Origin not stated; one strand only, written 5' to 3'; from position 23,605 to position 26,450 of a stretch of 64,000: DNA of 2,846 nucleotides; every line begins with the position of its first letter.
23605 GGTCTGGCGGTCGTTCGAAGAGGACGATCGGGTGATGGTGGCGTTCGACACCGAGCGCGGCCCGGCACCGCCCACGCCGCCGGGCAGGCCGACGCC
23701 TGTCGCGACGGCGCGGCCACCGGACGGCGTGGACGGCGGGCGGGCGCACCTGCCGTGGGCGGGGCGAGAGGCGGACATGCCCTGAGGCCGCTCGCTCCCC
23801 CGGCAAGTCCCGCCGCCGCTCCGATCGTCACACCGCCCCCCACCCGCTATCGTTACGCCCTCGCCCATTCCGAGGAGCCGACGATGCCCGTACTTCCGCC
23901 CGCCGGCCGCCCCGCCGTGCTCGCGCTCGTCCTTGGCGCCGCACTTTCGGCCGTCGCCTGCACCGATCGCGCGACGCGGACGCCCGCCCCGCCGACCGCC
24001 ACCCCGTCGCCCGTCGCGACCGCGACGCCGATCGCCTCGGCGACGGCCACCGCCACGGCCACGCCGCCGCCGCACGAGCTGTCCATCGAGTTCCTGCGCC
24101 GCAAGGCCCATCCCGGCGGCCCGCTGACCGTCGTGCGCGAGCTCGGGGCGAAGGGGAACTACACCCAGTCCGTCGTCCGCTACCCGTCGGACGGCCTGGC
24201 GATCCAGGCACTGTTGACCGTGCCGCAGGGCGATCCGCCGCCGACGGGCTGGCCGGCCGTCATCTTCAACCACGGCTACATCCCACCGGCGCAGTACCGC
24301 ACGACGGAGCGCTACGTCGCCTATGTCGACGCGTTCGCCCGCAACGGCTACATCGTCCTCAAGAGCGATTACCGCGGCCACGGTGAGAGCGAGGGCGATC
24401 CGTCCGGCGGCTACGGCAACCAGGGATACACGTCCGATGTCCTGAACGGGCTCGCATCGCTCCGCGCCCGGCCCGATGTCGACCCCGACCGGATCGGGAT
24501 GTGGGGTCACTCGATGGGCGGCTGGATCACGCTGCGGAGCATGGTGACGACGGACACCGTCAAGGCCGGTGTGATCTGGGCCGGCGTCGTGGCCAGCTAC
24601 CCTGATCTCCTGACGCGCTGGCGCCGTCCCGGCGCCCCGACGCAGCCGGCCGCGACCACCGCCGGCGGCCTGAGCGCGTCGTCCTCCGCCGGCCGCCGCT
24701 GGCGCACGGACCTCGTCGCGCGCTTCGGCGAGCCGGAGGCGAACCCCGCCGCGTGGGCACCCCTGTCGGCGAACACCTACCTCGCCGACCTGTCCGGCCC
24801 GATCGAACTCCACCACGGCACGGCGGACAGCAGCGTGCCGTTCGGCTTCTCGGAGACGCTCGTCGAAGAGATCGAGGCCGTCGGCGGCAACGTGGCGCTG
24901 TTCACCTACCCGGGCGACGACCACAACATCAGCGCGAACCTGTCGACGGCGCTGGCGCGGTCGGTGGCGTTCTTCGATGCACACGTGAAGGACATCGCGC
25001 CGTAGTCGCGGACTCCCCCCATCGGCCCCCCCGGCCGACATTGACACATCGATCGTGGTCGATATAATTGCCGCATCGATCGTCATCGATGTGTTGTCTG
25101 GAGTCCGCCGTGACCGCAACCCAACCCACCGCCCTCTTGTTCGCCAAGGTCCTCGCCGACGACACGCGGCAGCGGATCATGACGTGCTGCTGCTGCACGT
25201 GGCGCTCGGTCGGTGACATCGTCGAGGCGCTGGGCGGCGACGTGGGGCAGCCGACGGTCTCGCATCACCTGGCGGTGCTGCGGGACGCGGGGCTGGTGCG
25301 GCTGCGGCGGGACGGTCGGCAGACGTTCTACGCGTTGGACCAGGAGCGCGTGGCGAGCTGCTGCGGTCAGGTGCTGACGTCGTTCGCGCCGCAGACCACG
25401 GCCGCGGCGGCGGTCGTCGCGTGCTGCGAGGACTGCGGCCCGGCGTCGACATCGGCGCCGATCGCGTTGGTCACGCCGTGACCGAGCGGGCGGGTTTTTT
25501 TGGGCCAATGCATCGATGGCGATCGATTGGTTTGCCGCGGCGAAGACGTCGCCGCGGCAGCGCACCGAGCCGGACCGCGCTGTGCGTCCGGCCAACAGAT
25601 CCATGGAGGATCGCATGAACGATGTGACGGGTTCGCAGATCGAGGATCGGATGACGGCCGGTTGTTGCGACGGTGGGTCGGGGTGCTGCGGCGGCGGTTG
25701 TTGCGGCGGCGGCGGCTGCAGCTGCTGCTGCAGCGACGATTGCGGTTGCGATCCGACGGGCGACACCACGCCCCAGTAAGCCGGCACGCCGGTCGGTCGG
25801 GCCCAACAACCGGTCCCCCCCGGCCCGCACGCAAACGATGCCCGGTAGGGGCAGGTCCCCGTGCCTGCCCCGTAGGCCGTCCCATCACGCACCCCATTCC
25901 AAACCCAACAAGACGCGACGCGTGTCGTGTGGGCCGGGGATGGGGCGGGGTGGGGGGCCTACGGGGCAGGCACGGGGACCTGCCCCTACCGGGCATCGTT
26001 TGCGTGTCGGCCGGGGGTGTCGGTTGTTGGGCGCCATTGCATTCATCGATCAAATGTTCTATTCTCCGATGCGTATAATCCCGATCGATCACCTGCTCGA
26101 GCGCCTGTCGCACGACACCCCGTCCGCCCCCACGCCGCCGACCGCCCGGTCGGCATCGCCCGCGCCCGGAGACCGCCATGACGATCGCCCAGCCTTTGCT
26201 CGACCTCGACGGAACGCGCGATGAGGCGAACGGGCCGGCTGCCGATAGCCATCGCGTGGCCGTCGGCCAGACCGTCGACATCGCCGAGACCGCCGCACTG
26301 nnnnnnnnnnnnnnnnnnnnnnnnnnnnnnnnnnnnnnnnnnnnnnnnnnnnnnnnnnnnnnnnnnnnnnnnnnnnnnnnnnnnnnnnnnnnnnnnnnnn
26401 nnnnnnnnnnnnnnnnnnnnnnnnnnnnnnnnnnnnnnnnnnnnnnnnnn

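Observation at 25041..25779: Cys-rich ArsR-type sensor with a textbook promoter inside ATCGAT palindromes, followed by a 54-aa Cys16 metallothionein-like ORF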

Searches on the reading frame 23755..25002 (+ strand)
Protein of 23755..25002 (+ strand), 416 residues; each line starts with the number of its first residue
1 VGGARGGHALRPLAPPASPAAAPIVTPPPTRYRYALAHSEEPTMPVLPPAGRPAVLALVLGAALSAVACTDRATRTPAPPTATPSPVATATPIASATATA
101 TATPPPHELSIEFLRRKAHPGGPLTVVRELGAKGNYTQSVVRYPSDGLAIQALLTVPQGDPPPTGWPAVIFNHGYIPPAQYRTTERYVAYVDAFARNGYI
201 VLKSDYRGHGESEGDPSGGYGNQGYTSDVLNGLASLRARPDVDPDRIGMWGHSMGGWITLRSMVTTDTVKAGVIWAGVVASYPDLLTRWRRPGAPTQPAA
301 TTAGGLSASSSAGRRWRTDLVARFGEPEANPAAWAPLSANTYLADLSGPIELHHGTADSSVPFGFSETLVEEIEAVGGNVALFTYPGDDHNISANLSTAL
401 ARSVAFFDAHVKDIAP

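Call 59: search_protein_families(library=pfam, proteins=[window:23755-25002:+], max_evalue=0.01)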
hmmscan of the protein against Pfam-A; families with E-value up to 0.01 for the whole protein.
window:23755-25002:+ (416 aa): 11 families
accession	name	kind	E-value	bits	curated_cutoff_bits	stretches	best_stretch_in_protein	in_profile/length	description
PF00326.27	Peptidase_S9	-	3.7e-17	63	22.6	2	193-279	9-99/213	Prolyl oligopeptidase family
PF12146.15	Hydrolase_4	-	1.8e-13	50.8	27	1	169-280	7-112/239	Serine aminopeptidase, S33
PF02129.25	Peptidase_S15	-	3.2e-11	43.9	23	1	146-317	1-167/262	X-Pro dipeptidyl-peptidase (S15 family)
PF01738.24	DLH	-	3.5e-11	43.5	21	2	191-281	34-133/217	Dienelactone hydrolase family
PF12697.13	Abhydrolase_6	-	2.6e-08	35.2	26.3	1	186-390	15-204/217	Alpha/beta hydrolase family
PF20434.5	BD-FAE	-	3.8e-06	27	26.8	0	326-371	167-213/215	BD-FAE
PF02230.22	Abhydrolase_2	-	4.3e-06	27.2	23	0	349-395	158-204/217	Phospholipase/Carboxylesterase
PF00561.26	Abhydrolase_1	-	5e-06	26.8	25.8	1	167-262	1-86/245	alpha/beta hydrolase fold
PF07859.19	Abhydrolase_3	-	0.00012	22.3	25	1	228-391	54-207/210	alpha/beta hydrolase fold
PF05448.18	AXE1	-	0.0019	17.5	21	0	235-271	166-202/321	Acetyl xylan esterase (AXE1)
PF12740.14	PETase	-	0.008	16.1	28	0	230-274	110-154/263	PET hydrolase-like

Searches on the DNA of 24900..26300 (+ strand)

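Call 41: search_rna_families(source=window, start=24900, end=26300, threshold=evalue, max_evalue=1)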
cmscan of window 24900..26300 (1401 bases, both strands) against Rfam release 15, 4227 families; matches with E-value up to 1: 5.
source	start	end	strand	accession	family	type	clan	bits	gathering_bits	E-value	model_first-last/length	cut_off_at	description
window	25864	25970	+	RF04096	mir-4433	Gene; miRNA;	-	27.7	77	0.0063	1-83/83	no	mir-4433 microRNA precursor family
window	25690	25747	+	RF04131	mir-2032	Gene; miRNA;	-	26.7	100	0.014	1-77/77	no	mir-2032 microRNA precursor family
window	25688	25749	+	RF04214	MIR7526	Gene; miRNA;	-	24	110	0.042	1-113/113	no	MIR7526 microRNA precursor family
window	25864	25970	-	RF04096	mir-4433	Gene; miRNA;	-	23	77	0.11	1-83/83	no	mir-4433 microRNA precursor family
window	25685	25734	+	RF01390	isrG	Gene; sRNA;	-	14.6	100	0.26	123-211/279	no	isrG Hfq binding RNA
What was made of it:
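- Tried and rejected: Rfam on 24900-26300: only sub-threshold miRNA-like noise on the palindromes (call 41).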

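Call 87: search_dna_similar(query=L052:2560-3100:-, collection=plasmids, mode=distant, max_rows=8)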
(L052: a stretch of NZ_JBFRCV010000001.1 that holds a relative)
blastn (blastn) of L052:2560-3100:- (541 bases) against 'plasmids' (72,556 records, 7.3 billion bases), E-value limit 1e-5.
Records with a match: 112; places in all: 120; records where one place covers at least 80% of the query: 5.
Best place of each record, by identity: 80-90% 19; 60-80% 93.
By first word of the organism name: Streptomyces 24; Rhodococcus 20; Escherichia 11; Halobacterium 7; Arthrobacter 5; Ralstonia 4; Curtobacterium 3; Paracoccus 3; Haloarcula 3; Paenarthrobacter 2; and 26 more.
By predicted mobility (MOB-suite, as given by PLSDB): non-mobilizable 88; mobilizable 15; conjugative 9.
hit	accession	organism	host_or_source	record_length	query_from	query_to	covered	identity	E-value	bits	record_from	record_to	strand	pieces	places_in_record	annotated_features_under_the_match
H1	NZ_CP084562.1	Arthrobacter sp. FW305-BF8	isolate,groundwater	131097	1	541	100%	83.6%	1e-160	573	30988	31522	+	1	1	trxB: thioredoxin-disulfide reductase | FAD-dependent oxidoreductase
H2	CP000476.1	Paenarthrobacter aurescens TC1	-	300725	1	541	100%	80.4%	1e-135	489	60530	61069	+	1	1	trxB: thioredoxin-disulfide reductase | putative Secreted protein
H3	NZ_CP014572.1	Arthrobacter sp. D5-1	cell culture,Soil cores containing ...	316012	1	541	100%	80.0%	3e-136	491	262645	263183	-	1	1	trxB: thioredoxin-disulfide reductase | FAD-dependent oxidoreductase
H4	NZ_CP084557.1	Arthrobacter sp. FW306-05-C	isolate,terrestrial sediment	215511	1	541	100%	78.5%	3e-124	452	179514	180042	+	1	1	trxB: thioredoxin-disulfide reductase | NAD(P)-binding domain-containing protein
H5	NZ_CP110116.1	Arthrobacter sp. YA7-1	Solanum lycopersicum,Tomato (Solanum ...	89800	1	541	100%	77.6%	3e-118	433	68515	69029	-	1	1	trxB: thioredoxin-disulfide reductase | NAD(P)-binding domain-containing protein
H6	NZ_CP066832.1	Streptomyces liliifuscus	whole organism,soil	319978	1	268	50%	79.5%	4e-59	236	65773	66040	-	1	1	trxB: thioredoxin-disulfide reductase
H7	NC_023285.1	Streptomyces sp. F8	-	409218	2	268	49%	79.0%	2e-57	230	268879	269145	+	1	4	trxB: thioredoxin-disulfide reductase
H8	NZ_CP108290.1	Kitasatospora sp. NBC_00039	-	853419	1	269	50%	78.1%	4e-53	216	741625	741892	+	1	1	trxB: thioredoxin-disulfide reductase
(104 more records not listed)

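Call 88: get_annotated_region(hit=H1, flank=5000)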
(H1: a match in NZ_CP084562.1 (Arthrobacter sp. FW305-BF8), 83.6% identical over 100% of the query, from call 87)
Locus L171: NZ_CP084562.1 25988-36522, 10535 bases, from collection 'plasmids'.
description: Arthrobacter sp. FW305-BF8 plasmid unnamed1
organism: Arthrobacter sp. FW305-BF8 (NCBI taxid 2879617)
taxonomy: Bacteria; Actinomycetota; Actinomycetes; Micrococcales; Micrococcaceae; Arthrobacter; Arthrobacter sp. FW305-BF8
host: -; source: isolate,groundwater; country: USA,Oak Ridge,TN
typing (MOB-suite, as given by PLSDB): non-mobilizable
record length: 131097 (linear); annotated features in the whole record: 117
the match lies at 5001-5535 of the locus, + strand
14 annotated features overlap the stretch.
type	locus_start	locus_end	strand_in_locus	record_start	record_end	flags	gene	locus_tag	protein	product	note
CDS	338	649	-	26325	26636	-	-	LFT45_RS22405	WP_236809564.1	thioredoxin family protein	-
CDS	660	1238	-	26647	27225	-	-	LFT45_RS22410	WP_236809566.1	DinB family protein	-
CDS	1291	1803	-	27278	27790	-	-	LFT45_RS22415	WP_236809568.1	GNAT family N-acetyltransferase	-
CDS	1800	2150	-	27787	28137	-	-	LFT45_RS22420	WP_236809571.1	metalloregulator ArsR/SmtB family transcription factor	GO:0006355 - regulation of DNA-templated transcription [Evidence IEA]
CDS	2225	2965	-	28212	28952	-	-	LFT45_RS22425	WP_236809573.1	MIP/aquaporin family protein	GO:0055085 - transmembrane transport [Evidence IEA]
CDS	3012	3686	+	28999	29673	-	-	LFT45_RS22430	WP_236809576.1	helix-turn-helix domain-containing protein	-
CDS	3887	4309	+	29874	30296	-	-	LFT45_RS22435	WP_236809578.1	arsenate reductase ArsC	-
CDS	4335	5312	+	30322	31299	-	trxB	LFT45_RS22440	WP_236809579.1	thioredoxin-disulfide reductase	-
CDS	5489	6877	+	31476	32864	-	-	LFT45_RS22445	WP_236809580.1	FAD-dependent oxidoreductase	-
CDS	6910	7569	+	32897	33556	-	-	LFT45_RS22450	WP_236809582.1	arsenate reductase ArsC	-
CDS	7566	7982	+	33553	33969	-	-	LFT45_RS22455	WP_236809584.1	low molecular weight phosphatase family protein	-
CDS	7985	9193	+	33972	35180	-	-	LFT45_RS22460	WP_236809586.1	MFS transporter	GO:0055085 - transmembrane transport [Evidence IEA]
CDS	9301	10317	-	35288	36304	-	-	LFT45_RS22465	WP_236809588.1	bile acid:sodium symporter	-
CDS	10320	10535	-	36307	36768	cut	-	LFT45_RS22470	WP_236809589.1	MerR family transcriptional regulator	GO:0006355 - regulation of DNA-templated transcription [Evidence IEA]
